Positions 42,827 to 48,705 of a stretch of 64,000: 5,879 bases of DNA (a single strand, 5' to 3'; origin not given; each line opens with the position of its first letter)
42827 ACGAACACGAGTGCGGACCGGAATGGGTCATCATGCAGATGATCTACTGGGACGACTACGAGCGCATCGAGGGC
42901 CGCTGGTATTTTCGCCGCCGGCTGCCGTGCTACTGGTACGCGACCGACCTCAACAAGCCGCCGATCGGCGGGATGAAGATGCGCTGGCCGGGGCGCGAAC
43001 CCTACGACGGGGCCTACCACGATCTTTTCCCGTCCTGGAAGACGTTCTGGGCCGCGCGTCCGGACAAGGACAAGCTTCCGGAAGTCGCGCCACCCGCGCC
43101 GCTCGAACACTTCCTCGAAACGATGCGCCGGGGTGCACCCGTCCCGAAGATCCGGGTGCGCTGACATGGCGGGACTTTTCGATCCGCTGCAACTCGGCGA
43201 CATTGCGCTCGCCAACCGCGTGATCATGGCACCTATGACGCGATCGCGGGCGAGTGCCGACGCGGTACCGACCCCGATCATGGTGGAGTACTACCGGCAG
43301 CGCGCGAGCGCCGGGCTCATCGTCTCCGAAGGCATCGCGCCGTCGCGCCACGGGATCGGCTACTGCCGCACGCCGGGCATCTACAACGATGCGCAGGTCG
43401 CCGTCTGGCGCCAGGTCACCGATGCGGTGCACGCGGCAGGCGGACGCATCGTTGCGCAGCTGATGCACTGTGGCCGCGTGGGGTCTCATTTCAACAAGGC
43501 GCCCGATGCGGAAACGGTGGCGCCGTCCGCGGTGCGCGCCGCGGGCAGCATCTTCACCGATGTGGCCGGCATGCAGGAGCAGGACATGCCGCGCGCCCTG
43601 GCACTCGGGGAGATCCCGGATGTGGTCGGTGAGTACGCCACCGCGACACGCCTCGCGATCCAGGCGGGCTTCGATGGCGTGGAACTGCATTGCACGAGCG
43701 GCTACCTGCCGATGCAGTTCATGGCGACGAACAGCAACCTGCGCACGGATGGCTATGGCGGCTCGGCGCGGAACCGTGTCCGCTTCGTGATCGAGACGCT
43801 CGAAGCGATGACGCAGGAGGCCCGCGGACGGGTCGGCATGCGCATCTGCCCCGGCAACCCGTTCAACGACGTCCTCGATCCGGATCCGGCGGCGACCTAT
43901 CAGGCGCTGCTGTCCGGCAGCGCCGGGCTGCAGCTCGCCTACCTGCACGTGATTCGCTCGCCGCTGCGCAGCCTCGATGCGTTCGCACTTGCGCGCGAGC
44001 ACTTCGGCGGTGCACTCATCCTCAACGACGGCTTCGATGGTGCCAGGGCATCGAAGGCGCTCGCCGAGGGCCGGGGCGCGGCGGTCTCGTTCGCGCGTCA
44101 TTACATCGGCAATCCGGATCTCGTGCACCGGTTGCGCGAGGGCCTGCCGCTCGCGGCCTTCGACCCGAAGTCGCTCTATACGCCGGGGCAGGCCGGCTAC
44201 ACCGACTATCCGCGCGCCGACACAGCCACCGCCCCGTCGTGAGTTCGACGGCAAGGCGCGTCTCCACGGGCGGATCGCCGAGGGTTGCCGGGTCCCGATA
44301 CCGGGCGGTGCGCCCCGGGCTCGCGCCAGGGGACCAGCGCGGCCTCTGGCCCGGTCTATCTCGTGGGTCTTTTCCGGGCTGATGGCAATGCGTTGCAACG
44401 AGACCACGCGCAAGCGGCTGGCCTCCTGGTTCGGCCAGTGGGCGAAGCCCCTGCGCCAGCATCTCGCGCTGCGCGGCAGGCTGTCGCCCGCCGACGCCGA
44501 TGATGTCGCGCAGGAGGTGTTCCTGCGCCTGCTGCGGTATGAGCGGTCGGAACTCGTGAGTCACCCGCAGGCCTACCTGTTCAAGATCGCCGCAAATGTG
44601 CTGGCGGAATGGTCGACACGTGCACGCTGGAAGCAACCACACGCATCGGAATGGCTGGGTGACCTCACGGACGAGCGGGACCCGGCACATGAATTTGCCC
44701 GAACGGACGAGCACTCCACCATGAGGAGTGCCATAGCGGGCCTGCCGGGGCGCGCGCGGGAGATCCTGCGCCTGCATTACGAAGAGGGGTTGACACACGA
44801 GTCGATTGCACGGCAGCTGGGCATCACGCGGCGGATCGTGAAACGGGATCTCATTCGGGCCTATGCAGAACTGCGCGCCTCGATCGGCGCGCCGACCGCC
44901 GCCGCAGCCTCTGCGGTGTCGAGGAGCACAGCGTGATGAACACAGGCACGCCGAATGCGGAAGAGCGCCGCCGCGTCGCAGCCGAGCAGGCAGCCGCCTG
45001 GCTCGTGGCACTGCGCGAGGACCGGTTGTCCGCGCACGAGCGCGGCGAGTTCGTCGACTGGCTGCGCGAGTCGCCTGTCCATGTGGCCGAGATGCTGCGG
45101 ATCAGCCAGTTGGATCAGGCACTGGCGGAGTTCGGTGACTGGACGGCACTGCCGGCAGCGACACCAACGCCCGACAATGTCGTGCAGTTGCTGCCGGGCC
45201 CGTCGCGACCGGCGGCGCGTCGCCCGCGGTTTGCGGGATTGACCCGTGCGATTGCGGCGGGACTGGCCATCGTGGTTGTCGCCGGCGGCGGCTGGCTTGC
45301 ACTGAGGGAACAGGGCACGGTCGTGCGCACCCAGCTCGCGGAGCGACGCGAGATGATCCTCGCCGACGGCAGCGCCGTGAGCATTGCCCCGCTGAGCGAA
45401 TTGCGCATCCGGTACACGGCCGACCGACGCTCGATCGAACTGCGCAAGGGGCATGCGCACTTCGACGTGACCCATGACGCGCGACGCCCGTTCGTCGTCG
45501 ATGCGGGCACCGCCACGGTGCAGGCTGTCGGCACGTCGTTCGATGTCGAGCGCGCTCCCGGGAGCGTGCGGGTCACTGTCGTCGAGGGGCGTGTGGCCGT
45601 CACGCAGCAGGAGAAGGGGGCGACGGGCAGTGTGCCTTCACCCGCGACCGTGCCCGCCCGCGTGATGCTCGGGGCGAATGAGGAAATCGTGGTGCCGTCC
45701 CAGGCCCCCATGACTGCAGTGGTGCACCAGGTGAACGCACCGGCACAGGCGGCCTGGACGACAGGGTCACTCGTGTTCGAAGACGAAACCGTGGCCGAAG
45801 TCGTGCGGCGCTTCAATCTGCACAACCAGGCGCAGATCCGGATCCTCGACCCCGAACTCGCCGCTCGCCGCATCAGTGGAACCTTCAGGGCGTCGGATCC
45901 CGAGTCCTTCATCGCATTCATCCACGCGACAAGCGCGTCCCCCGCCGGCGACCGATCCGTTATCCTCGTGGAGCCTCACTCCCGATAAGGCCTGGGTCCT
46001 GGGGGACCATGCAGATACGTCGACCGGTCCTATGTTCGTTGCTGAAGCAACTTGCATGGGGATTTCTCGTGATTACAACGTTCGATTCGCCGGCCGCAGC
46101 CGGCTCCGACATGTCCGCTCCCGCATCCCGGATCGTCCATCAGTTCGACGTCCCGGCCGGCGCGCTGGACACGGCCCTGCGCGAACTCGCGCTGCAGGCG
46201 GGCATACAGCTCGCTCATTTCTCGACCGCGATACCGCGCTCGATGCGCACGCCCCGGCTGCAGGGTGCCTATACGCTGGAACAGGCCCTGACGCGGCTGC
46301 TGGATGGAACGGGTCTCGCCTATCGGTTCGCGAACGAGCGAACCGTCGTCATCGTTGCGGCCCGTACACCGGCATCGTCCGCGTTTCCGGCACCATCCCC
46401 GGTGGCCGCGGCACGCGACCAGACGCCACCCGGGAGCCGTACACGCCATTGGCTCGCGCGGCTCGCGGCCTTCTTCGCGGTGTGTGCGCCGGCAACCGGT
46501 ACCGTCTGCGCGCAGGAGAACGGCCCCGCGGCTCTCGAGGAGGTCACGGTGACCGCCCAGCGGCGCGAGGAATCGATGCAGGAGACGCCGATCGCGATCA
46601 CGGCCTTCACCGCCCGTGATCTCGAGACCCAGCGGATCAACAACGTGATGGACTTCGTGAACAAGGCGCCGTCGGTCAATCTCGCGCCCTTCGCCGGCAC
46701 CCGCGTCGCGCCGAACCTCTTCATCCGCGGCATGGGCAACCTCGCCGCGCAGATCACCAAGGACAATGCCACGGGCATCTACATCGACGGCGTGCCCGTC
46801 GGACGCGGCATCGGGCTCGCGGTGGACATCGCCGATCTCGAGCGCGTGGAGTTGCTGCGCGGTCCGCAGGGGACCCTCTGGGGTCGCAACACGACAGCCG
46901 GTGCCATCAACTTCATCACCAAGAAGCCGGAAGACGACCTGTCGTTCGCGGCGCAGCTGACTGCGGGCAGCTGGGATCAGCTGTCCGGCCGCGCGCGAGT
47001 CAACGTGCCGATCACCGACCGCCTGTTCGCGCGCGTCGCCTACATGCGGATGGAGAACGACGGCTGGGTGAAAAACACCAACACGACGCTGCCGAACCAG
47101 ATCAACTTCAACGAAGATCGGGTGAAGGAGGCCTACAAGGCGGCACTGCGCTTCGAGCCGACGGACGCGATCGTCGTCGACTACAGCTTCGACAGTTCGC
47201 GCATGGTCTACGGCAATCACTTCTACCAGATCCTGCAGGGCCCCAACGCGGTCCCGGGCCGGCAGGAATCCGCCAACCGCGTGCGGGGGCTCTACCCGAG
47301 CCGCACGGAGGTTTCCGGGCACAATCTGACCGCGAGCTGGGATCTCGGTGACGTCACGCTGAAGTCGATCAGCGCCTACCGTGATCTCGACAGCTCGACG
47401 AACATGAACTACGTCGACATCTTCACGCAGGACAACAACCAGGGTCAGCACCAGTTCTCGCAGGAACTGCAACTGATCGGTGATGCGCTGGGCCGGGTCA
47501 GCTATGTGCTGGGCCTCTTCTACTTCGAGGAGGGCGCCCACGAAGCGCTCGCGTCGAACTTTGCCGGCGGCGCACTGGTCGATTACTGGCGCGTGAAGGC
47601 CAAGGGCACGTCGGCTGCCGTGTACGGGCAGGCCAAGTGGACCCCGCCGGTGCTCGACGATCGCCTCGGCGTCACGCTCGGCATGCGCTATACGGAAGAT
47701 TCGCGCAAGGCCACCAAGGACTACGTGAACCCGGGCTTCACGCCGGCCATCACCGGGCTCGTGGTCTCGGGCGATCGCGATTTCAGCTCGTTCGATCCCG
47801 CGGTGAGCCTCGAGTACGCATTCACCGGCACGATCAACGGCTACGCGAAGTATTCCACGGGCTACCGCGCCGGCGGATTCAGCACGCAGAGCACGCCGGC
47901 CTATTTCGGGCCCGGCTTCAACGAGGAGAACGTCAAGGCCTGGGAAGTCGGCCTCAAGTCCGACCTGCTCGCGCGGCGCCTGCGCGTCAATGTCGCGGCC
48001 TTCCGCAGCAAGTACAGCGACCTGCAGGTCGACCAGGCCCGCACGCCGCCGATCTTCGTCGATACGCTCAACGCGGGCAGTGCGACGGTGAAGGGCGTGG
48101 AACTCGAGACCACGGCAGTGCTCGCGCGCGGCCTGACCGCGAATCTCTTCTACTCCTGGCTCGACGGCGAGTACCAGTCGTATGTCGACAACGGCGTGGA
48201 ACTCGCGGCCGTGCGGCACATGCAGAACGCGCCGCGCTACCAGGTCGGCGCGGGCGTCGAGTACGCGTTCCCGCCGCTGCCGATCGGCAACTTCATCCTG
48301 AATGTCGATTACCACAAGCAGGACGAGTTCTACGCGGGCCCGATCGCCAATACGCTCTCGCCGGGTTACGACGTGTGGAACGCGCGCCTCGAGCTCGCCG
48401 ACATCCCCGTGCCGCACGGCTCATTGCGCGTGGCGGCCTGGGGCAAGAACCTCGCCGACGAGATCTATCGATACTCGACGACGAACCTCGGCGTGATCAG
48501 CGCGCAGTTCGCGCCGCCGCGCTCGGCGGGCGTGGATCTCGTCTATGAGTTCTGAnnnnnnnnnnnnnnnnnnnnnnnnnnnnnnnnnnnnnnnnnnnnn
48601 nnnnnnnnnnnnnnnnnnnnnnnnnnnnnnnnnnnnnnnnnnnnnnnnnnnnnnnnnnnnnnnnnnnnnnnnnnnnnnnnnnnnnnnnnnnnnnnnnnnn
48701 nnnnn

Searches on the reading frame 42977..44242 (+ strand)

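Call 8: search_protein_families(library=pfam, proteins=[window:42977-44242:+])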
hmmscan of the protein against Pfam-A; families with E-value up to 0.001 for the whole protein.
window:42977-44242:+ (421 aa): 1 family
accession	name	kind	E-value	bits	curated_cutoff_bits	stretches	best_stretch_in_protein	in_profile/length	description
PF00724.26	Oxidored_FMN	-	5.3e-67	226.9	27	1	67-392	2-341/342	NADH:flavin oxidoreductase / NADH oxidase family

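Call 53: search_protein_families(library=ncbifam, proteins=[window:42977-44242:+], max_evalue=1e-10)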
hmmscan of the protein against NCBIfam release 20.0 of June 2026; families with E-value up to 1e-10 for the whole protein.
window:42977-44242:+ (421 aa): 8 families
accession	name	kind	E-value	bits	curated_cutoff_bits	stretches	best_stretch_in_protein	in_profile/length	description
NF007899.0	PRK10605.1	subfamily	9.2e-86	288.3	403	1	65-413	4-364/365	N-ethylmaleimide reductase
TIGR03997.1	mycofact_OYE_2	equivalog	4.6e-40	137.6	793.15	1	67-389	2-330/645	mycofactocin system FadH/OYE family oxidoreductase 2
NF006101.0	PRK08255.1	equivalog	9.6e-37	126.4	1078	1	62-281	394-614/768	bifunctional salicylyl-CoA 5-hydroxylase/oxidoreductase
NF010047.0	PRK13523.1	equivalog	9.1e-33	113.7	431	1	66-291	4-217/339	NADPH dehydrogenase NamA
NF041087.1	bile_acid_BaiCD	equivalog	1.2e-32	112.8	825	1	67-280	4-204/642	bile acid Fe-S flavoenzyme BaiCD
NF045592.1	bili_reduct_N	equivalog_domain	4.7e-22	78.6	425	1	67-281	2-203/363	bilirubin reductase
NF045599.1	bili_reduct_long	exception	4.3e-21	74.8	750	1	67-282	1-204/641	bilirubin reductase, long form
TIGR03996.1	mycofact_OYE_1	hypoth_equivalog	2e-18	66.2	627.9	1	70-291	5-212/633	mycofactocin system FadH/OYE family oxidoreductase 1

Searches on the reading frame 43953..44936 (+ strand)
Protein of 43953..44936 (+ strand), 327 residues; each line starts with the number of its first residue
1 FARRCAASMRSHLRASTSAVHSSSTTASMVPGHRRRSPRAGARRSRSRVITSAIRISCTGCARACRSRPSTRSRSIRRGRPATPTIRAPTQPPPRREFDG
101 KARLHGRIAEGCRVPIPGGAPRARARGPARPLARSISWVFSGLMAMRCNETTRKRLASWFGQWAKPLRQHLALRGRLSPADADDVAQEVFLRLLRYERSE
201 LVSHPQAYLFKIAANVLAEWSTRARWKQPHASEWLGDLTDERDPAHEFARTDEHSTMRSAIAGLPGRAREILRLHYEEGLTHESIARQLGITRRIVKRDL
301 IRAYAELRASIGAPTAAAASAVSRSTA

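Call 76: search_protein_families(library=pfam, proteins=[window:43953-44936:+], max_evalue=0.01)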
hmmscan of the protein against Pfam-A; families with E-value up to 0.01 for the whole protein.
window:43953-44936:+ (327 aa): 6 families
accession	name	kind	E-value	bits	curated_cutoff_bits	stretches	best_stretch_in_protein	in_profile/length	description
PF08281.18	Sigma70_r4_2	-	5e-11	42.5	25.7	1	257-307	4-54/54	Sigma-70, region 4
PF04545.22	Sigma70_r4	-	8.1e-11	41.7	24.1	1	260-308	1-49/50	Sigma-70, region 4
PF04542.20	Sigma70_r2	-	1.2e-06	28.7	24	1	166-226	7-70/71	Sigma-70 region 2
PF13384.12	HTH_23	-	0.00032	20.9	24.6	1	270-305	9-42/50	Homeodomain-like domain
PF07638.17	Sigma70_ECF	-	0.00065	20.1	21.1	1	186-303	53-175/185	ECF sigma factor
PF08279.18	HTH_11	-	0.0057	16.9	25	0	270-300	4-36/55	HTH domain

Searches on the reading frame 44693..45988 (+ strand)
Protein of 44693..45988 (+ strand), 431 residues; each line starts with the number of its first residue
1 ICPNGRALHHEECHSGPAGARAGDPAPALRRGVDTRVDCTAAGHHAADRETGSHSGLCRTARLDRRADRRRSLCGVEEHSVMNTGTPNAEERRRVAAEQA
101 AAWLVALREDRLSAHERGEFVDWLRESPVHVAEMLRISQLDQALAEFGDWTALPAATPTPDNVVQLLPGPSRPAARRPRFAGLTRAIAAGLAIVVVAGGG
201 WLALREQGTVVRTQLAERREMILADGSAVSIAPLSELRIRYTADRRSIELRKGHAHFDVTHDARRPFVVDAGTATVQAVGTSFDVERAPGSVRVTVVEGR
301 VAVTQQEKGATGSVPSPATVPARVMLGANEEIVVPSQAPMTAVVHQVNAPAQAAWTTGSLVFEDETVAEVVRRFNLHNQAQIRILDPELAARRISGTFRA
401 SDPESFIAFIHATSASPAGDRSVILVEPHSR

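Call 76: search_protein_families(library=pfam, proteins=[window:44693-45988:+], max_evalue=0.01)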
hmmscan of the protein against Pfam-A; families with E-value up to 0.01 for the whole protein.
window:44693-45988:+ (431 aa): 3 families
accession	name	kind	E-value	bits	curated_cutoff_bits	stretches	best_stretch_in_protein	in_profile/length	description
PF04773.18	FecR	-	1.8e-22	80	24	1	210-301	2-96/97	FecR protein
PF16220.10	DUF4880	-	1.1e-08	35.2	25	1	98-140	1-43/43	Domain of unknown function (DUF4880)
PF16344.10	FecR_C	-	0.0088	16.5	24.4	0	360-402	2-45/70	FecR, C-terminal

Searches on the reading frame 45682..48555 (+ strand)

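Call 8: search_protein_families(library=pfam, proteins=[window:45682-48555:+])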
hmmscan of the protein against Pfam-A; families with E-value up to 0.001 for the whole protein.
window:45682-48555:+ (957 aa): 3 families
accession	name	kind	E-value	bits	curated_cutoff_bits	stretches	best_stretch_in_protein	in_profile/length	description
PF00593.30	TonB_dep_Rec_b-barrel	-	7.2e-41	141.9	27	1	515-924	26-436/436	TonB dependent receptor-like, beta-barrel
PF07715.20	Plug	-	7.3e-20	71.9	23.9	1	299-408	2-107/107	TonB-dependent Receptor Plug Domain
PF07660.19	STN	-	5.3e-10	39.4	28.4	1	188-226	13-51/52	Secretin and TonB N terminus short domain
